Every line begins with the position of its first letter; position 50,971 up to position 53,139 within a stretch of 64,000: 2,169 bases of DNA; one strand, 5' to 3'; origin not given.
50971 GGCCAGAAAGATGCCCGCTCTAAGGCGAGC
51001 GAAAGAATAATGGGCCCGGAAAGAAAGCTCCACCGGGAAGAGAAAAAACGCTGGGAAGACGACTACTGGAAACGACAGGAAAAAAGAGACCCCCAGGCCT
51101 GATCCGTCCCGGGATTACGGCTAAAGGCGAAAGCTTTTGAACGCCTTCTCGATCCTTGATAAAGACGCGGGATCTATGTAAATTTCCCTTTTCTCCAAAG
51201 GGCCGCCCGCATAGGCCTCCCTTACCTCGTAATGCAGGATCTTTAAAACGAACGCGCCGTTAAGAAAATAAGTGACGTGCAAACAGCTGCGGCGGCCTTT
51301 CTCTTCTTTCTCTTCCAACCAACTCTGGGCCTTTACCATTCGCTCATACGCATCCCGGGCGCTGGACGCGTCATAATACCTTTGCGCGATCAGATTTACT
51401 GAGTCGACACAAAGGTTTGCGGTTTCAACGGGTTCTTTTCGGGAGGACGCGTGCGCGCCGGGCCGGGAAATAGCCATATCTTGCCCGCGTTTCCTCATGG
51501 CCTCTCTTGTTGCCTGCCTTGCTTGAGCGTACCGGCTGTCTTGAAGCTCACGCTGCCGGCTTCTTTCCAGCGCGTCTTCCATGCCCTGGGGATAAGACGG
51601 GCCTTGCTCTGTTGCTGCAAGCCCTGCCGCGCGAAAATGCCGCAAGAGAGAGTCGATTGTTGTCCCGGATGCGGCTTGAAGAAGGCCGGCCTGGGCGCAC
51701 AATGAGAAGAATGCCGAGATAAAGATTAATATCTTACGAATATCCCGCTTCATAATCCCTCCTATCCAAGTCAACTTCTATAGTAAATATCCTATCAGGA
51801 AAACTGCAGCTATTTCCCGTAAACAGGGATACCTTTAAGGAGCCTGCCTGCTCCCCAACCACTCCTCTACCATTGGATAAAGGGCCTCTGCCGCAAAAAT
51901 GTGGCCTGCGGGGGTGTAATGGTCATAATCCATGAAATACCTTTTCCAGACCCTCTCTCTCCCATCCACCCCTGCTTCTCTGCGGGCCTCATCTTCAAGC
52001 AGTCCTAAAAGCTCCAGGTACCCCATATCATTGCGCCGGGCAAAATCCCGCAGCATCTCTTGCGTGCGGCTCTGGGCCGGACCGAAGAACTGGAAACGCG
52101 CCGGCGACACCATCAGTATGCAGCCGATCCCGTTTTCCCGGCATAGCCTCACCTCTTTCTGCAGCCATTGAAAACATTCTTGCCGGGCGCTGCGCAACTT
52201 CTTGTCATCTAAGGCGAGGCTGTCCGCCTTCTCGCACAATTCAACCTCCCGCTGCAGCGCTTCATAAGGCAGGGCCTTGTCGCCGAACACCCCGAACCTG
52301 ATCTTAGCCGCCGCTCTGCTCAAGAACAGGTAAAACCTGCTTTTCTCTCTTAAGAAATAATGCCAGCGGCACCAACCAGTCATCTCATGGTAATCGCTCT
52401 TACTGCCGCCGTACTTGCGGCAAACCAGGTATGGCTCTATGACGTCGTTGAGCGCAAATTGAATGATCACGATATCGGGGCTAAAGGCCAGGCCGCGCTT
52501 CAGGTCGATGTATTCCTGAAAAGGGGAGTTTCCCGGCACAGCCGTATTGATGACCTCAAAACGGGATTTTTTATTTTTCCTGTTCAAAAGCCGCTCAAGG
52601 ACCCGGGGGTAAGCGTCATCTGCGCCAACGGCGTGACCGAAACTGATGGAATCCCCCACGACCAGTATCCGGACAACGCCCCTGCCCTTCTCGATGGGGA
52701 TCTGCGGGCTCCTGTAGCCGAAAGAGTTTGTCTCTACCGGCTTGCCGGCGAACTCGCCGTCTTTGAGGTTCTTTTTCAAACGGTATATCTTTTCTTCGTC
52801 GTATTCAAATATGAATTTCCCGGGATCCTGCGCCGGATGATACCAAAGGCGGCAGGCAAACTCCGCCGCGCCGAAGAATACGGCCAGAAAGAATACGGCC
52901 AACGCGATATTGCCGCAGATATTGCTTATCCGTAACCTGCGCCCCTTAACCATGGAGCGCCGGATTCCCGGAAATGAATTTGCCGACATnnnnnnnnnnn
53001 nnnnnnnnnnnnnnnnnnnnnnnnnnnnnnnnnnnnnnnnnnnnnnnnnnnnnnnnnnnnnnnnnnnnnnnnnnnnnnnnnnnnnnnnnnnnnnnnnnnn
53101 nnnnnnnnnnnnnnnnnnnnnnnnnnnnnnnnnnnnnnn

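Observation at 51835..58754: Five-gene lipid-linked glycosylation operon: membrane protein, GT-C transferase, GT2 polyprenyl-P-sugar synthase, Glf-like flavoprotein, SGNH hydrolase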

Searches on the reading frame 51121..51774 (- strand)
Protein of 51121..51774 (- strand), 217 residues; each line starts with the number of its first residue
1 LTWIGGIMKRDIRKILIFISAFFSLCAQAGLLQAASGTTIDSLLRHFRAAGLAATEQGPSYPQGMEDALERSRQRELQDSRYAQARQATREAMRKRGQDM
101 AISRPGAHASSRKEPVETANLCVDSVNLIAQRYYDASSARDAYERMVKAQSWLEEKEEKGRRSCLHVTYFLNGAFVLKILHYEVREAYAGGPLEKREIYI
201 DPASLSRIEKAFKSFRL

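Call 4: search_protein_families(library=pfam, proteins=[window:51121-51774:-], max_evalue=0.01)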
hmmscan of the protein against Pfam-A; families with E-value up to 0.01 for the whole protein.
window:51121-51774:- (217 aa): 0 families

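Call 5: search_protein_families(library=ncbifam, proteins=[window:51121-51774:-], max_evalue=0.01)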
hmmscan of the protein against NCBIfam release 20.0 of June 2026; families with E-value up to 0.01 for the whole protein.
window:51121-51774:- (217 aa): 0 families

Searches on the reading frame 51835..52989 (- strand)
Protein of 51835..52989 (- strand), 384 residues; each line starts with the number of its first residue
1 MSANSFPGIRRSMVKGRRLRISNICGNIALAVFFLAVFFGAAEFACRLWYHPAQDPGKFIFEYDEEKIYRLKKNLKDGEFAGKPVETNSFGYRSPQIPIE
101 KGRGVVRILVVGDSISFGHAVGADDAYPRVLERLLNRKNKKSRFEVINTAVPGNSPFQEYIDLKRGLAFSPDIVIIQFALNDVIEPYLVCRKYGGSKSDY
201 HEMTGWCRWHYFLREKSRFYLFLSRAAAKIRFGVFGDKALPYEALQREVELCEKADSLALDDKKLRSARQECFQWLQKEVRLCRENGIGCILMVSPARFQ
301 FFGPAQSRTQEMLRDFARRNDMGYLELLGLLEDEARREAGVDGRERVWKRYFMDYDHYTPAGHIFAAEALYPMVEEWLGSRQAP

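Call 4: search_protein_families(library=pfam, proteins=[window:51835-52989:-], max_evalue=0.01)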
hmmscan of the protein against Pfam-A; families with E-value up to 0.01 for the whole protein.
window:51835-52989:- (384 aa): 2 families
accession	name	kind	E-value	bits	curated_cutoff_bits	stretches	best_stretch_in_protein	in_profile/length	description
PF13472.12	Lipase_GDSL_2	-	2.2e-12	48.2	32.9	1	110-186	1-78/178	GDSL-like Lipase/Acylhydrolase family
PF00657.28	Lipase_GDSL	-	4.6e-08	33.9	23.6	1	108-197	1-100/208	GDSL-like Lipase/Acylhydrolase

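Call 5: search_protein_families(library=ncbifam, proteins=[window:51835-52989:-], max_evalue=0.01)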
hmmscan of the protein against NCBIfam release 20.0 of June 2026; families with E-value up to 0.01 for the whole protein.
window:51835-52989:- (384 aa): 2 families
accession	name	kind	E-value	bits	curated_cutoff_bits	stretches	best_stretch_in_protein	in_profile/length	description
NF007819.1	PRK10528.1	equivalog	5.3e-05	23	270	1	108-184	31-106/210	multifunctional acyl-CoA thioesterase I/protease I/lysophospholipase L1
NF042968.1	AcxylEst_AxeA1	equivalog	7.3e-05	21.3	700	1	104-183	273-356/459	acetylxylan esterase AxeA1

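Call 63: search_solved_structures(query=window:51835-52953:-, max_evalue=1)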
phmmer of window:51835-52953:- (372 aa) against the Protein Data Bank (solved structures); distinct sequences matched with E-value up to 1: 12.
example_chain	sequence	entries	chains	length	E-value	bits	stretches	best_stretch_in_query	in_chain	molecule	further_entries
7c23_A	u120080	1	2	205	0.0046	19.6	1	93-173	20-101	Carboxylesterase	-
7c29_A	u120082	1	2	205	0.0046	19.6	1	93-173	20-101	Carboxylesterase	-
7ddy_D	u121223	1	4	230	0.026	17.1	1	94-172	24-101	G-D-S-L family lipolytic protein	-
9otv_A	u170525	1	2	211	0.045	16.3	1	95-171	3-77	Lysophospholipase L1-like esterase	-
5tic_A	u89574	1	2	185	0.087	15.4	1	90-171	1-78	Acyl-CoA thioesterase I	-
5tid_A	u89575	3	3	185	0.09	15.3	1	90-171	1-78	Acyl-CoA thioesterase I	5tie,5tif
6lfc_A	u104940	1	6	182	0.44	13.1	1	96-171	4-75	Acyl-CoA thioesterase I also functions as protease I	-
1ivn_A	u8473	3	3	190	0.47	13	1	96-170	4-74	Thioesterase I | Acyl-CoA thioesterase I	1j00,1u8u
6lfb_A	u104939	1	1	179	0.47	13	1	96-171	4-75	Acyl-CoA thioesterase I also functions as protease I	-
1jrl_A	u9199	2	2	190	0.47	13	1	96-170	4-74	Acyl-CoA Thioesterase I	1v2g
7c2c_A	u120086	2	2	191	0.89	12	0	96-172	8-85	SGNH-hydrolase family esterase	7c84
7c2a_A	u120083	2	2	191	0.9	12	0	96-172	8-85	SGNH-hydrolase family esterase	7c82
